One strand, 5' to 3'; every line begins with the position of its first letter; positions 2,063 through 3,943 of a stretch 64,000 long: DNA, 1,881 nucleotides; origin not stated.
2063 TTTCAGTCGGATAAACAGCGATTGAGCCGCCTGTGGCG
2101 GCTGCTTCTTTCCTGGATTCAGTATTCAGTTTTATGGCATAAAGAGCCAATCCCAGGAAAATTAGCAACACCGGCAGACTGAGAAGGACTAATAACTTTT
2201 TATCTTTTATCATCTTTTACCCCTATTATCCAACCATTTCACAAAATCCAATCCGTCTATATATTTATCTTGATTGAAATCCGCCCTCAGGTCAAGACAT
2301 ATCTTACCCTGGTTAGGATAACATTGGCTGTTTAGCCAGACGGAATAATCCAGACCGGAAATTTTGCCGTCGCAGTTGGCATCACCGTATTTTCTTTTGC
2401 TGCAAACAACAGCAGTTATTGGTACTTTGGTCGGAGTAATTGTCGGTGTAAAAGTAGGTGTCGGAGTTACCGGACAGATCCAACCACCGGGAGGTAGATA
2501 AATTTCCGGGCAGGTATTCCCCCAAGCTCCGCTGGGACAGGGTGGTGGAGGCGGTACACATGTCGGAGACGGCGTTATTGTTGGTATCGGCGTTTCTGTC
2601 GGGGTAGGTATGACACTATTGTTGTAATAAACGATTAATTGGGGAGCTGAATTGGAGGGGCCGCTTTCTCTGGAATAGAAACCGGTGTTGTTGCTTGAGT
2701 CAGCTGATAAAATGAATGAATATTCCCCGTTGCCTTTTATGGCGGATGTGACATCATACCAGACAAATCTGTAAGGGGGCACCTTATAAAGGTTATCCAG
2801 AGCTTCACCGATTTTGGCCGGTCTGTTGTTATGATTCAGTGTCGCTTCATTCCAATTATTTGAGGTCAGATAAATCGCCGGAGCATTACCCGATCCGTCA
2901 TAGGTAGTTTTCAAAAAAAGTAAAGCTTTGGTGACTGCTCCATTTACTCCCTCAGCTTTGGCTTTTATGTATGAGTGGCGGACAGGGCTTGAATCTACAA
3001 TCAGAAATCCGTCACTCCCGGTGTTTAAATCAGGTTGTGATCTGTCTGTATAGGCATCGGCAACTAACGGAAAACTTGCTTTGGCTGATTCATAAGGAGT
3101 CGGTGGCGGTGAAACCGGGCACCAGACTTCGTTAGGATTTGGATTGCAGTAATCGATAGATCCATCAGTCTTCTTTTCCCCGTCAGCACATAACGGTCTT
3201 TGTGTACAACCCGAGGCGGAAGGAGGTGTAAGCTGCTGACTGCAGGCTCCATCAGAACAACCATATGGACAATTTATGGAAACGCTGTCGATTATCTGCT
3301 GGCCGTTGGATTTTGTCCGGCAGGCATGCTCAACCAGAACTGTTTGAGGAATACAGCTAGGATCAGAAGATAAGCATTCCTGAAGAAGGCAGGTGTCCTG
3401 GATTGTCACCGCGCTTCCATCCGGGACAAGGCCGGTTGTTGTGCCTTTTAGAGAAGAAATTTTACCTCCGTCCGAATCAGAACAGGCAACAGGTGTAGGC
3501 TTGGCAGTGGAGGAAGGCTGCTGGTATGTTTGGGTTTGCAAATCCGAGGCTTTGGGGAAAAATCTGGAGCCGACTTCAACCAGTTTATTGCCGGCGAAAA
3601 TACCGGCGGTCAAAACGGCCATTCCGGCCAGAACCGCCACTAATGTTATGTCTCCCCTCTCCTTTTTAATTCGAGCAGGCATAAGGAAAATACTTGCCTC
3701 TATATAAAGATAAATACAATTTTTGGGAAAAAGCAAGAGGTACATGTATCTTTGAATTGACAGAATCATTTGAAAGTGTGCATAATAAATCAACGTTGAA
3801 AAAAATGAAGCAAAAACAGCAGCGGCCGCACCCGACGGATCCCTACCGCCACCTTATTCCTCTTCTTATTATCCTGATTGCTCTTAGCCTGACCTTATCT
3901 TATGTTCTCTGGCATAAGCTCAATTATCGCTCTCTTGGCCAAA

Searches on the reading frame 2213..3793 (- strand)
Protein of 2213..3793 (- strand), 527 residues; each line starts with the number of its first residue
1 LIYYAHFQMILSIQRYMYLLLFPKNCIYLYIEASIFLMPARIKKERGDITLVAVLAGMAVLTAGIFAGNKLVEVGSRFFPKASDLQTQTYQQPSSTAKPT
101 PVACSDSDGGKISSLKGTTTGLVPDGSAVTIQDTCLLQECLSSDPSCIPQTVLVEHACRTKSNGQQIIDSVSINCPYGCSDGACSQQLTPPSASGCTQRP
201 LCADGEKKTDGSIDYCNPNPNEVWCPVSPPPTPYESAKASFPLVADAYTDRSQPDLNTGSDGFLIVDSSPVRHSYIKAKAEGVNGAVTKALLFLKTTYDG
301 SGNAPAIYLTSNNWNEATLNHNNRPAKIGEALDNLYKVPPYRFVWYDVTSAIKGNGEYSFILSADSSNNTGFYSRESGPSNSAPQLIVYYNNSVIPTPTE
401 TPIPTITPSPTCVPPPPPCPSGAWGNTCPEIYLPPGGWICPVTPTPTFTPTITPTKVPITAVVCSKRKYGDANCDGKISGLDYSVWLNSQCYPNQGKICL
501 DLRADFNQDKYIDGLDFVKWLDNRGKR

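Call 108: search_protein_families(library=pfam, alignment_id=A9, max_evalue=0.00001)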
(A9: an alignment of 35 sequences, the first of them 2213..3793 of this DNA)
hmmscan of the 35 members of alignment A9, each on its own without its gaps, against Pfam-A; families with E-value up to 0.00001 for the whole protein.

A. member 1, window:2213-3793:- (527 aa): 1 family
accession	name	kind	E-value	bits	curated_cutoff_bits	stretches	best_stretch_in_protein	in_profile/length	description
PF24517.2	CBM96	-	5e-22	78.9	26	1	239-388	3-162/164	Carbohydrate-binding module family 96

B. families by the number of members that match (of 35 scanned): 43 families (the first 25 are shown)
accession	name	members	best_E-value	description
PF00534.26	Glycos_transf_1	4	9.2e-47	Glycosyl transferases group 1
PF13692.12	Glyco_trans_1_4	4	1e-38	Glycosyl transferases group 1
PF13439.12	Glyco_transf_4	4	1.9e-19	Glycosyltransferase Family 4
PF00571.33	CBS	2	1.3e-29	CBS domain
PF13579.12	Glyco_trans_4_4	2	1.4e-12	Glycosyl transferase 4-like domain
PF06723.19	MreB_Mbl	1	1.5e-136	MreB/Mbl protein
PF01566.24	Nramp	1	7.4e-66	Natural resistance-associated macrophage protein-like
PF20979.2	Arginosuc_syn_C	1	5.2e-60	Arginosuccinate synthase C-terminal domain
PF00764.25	Arginosuc_synth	1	3.4e-58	Arginosuccinate synthase N-terminal HUP domain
PF00912.28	Transgly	1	1.3e-56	Transglycosylase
PF01544.23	CorA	1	1.9e-56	CorA-like Mg2+ transporter protein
PF08323.17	Glyco_transf_5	1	3.3e-56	Starch synthase catalytic domain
PF00206.25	Lyase_1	1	2.4e-45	Lyase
PF03808.19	Glyco_tran_WecG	1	8.3e-45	Glycosyl transferase WecG/TagA/CpsF family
PF05193.26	Peptidase_M16_C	1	4.6e-39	Peptidase M16 inactive domain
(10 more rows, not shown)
